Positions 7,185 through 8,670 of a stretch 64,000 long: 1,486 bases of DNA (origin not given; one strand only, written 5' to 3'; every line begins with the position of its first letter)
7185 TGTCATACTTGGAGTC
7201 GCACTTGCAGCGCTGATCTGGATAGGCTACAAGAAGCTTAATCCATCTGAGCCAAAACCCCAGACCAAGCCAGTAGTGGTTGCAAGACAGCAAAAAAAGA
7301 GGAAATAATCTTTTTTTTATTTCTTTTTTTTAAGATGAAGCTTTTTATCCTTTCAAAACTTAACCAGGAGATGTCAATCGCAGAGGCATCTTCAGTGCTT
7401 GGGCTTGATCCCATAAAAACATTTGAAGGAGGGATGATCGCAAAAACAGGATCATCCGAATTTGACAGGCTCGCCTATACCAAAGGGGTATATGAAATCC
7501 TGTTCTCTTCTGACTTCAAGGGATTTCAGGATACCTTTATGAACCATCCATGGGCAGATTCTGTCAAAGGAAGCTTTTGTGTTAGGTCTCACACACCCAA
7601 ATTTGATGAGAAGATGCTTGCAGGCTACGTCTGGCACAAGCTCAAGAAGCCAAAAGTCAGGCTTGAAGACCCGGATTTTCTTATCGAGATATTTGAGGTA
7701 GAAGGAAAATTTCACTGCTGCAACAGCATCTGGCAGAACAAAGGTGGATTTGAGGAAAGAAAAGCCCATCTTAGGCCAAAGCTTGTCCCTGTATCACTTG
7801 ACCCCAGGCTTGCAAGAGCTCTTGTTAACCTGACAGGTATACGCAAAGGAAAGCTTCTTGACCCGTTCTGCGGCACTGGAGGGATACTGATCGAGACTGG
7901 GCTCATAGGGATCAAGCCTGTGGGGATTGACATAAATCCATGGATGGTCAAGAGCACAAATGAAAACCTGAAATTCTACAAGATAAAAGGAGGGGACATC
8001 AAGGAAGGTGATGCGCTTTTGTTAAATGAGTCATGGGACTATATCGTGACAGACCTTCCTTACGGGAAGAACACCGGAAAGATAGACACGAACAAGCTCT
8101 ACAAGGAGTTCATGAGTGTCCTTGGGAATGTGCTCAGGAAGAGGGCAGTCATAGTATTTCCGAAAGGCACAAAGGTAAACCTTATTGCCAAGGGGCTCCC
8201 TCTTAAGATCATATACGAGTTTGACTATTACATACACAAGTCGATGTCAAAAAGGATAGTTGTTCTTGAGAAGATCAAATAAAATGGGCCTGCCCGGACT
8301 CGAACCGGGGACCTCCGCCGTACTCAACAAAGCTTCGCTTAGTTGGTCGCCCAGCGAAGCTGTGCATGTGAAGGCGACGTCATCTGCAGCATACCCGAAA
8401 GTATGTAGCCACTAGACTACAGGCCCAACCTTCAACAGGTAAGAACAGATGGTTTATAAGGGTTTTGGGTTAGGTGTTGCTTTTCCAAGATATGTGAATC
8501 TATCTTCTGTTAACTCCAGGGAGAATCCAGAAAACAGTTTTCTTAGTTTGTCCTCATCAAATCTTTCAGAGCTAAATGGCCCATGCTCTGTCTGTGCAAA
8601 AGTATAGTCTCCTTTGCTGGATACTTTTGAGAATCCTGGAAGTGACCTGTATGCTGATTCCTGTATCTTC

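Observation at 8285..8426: tRNA gene with two introns, including one in the D-loop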

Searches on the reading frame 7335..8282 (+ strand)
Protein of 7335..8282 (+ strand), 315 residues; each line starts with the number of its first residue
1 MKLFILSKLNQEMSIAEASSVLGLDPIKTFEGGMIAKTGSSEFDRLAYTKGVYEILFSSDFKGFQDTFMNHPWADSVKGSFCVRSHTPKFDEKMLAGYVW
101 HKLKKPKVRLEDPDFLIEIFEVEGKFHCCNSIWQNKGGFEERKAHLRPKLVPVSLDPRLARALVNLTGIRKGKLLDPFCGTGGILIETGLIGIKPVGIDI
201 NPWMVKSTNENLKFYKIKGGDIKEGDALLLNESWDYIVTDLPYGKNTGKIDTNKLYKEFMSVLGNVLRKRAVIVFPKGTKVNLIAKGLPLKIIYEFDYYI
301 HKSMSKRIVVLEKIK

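Call 10: find_encoding_contigs(protein=window:7335-8282:+, flank=3000, max_places=6)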
Protein window:7335-8282:+ (315 aa): no gene with exactly this product is on record in the collection.

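Call 22: search_protein_families(library=pfam, proteins=[window:7335-8279:+], max_evalue=0.001)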
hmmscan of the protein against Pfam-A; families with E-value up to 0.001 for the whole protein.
window:7335-8279:+ (315 aa): 6 families
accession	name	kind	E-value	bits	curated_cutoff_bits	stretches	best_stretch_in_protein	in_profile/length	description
PF01170.24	UPF0020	-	5.7e-27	95.1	22.3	1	146-288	3-179/197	RMKL-like, methyltransferase domain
PF01555.25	N6_N4_Mtase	-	5.1e-07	30.3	26.7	1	122-208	133-219/221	DNA methylase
PF13847.12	Methyltransf_31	-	2.2e-05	24.6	27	1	173-263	6-97/145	Methyltransferase domain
PF09445.16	Methyltransf_15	-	3e-05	24.1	22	1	173-218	3-48/165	RNA cap guanine-N2 methyltransferase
PF11599.14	AviRa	-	6.7e-05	22.9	25.7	0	231-276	162-209/232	RRNA methyltransferase AviRa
PF03602.21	Cons_hypoth95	-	0.00049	20.2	24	1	169-286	40-161/182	Conserved hypothetical protein 95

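Call 27: find_homologous_proteins(query=window:7335-8279:+, max_evalue=1e-20)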
Query window:7335-8279:+ (315 aa): 2038 proteins with E <= 1e-20 among 4548 candidates; the best 120 are listed.
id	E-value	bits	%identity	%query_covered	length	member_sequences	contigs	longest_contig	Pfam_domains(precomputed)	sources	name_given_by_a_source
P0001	3.8e-211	718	100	100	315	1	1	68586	PF13847.13,PF01170.25,PF01555.25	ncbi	-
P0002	3.5e-104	366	53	99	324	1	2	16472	PF13847.13,PF11599.15,PF03602.22,PF01170.25,PF01555.25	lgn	-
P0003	7.6e-85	303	48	99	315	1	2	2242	PF13847.13,PF03602.22,PF01170.25,PF09445.17,PF01555.25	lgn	-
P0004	2.1e-82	295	47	98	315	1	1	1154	PF13847.13,PF11599.15,PF01170.25,PF01555.25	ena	-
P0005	1.7e-80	289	45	99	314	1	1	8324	PF01170.25,PF01555.25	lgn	-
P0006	4.0e-80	287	47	99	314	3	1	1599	PF13847.13,PF03602.22,PF01170.25,PF01555.25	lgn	-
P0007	3.1e-79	284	46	98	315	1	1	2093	PF13847.13,PF11599.15,PF03602.22,PF01170.25,PF01555.25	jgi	jgi:tRNA (guanine10-N2)-dimethyltransferase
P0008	3.5e-79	284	45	99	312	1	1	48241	PF13847.13,PF11599.15,PF03602.22,PF01170.25,PF01555.25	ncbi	-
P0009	5.3e-79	284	47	99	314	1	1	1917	PF13847.13,PF03602.22,PF01170.25,PF01555.25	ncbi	-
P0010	8.3e-79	283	46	99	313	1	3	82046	PF13847.13,PF03602.22,PF01170.25,PF01555.25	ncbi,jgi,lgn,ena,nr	ncbi:methyltransferase domain-containing protein [Candidatus Woesearchaeota archaeon]|nr:methyltrans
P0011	1.4e-78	282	46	98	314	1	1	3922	PF13847.13,PF03602.22,PF01170.25,PF01555.25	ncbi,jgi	-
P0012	1.5e-78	282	45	99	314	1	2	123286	PF13847.13,PF03602.22,PF01170.25,PF01555.25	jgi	-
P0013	1.9e-78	282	47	98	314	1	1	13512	PF13847.13,PF03602.22,PF01170.25,PF01555.25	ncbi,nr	ncbi:methyltransferase domain-containing protein [Candidatus Woesearchaeota archaeon]|nr:methyltrans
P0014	2.0e-78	282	44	99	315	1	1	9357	PF13847.13,PF01170.25,PF09445.17,PF01555.25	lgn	-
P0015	3.0e-78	281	45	98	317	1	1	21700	PF13847.13,PF03602.22,PF01170.25,PF01555.25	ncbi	-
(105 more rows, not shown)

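Call 28: find_encoding_contigs(protein=P0001, flank=2000, max_places=3)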
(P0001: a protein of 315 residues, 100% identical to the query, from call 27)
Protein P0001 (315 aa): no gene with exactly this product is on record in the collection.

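Call 29: find_encoding_contigs(protein=P0002, flank=3000, max_places=3)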
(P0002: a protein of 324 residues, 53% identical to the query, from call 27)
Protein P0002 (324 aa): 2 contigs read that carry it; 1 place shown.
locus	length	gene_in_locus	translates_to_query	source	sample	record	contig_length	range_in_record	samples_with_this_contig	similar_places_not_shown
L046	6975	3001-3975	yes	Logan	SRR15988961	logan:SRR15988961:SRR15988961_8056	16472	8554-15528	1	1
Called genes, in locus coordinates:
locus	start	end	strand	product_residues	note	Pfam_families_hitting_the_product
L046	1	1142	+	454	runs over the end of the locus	PF02881:SRP54_N, PF00448:SRP54, PF01656:CbiA, PF02978:SRP_SPB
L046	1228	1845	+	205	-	PF01909:NTP_transf_2 (weak), PF18765:Polbeta (weak)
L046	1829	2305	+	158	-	PF05168:HEPN (faint)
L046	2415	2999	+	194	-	-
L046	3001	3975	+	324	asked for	PF01555:N6_N4_Mtase (weak), PF01170:UPF0020, PF11599:AviRa (faint), PF03602:Cons_hypoth95 (weak), PF13847:Methyltransf_31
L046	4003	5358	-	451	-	PF04208:MtrA, PF00303:Thymidylat_synt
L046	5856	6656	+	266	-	PF08704:GCD14, PF00398:RrnaAD, PF13847:Methyltransf_31, PF08241:Methyltransf_11 (faint)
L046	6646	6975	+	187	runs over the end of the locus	PF01949:Endo_dU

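Call 31: list_cluster_members(proteins=[P0001])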
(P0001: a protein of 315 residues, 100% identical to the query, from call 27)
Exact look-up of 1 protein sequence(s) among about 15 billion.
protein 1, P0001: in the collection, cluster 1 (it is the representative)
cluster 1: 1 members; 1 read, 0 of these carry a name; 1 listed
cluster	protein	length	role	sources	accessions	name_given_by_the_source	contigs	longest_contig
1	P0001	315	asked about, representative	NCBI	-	-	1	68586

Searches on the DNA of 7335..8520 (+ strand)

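Call 5: search_rna_families(source=window, start=8200, end=8520, threshold=evalue, max_evalue=10, show_alignments=5)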
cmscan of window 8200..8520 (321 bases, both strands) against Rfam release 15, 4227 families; matches with E-value up to 10: 1.
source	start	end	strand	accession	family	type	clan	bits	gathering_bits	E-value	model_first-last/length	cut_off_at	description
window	8205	8320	+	RF02194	HPnc0260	Gene; antisense;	-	22.2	59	6.3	1-156/156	no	Bacterial antisense RNA HPnc0260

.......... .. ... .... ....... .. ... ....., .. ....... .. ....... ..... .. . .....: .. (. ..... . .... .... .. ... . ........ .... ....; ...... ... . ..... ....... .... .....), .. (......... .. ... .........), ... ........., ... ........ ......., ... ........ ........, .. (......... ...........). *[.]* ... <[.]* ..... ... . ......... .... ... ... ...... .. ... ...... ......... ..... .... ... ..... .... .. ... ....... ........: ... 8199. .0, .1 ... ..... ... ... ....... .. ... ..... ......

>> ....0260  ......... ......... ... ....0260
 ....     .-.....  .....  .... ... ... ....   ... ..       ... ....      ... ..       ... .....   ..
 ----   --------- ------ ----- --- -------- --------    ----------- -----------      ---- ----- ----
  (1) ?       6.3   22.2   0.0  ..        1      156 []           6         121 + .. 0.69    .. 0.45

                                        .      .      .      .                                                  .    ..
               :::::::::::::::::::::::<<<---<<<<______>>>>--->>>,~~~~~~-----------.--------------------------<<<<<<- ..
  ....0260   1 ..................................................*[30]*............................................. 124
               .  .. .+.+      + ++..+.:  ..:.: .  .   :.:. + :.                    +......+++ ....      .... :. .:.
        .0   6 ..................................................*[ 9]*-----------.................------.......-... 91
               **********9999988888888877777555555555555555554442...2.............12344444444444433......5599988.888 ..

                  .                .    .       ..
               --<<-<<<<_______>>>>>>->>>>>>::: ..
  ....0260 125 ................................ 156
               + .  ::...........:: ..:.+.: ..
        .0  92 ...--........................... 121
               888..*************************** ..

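Call 57: search_rna_families(source=L046, threshold=gathering)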
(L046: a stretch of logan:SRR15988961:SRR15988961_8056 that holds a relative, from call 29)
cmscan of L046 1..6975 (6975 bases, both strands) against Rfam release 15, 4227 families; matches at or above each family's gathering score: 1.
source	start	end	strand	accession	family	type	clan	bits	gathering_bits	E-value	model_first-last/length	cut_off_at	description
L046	5481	5753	-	RF01857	Archaea_SRP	Gene;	CL00003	144.1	96.5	5.7e-34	1-317/317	no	Archaeal signal recognition particle RNA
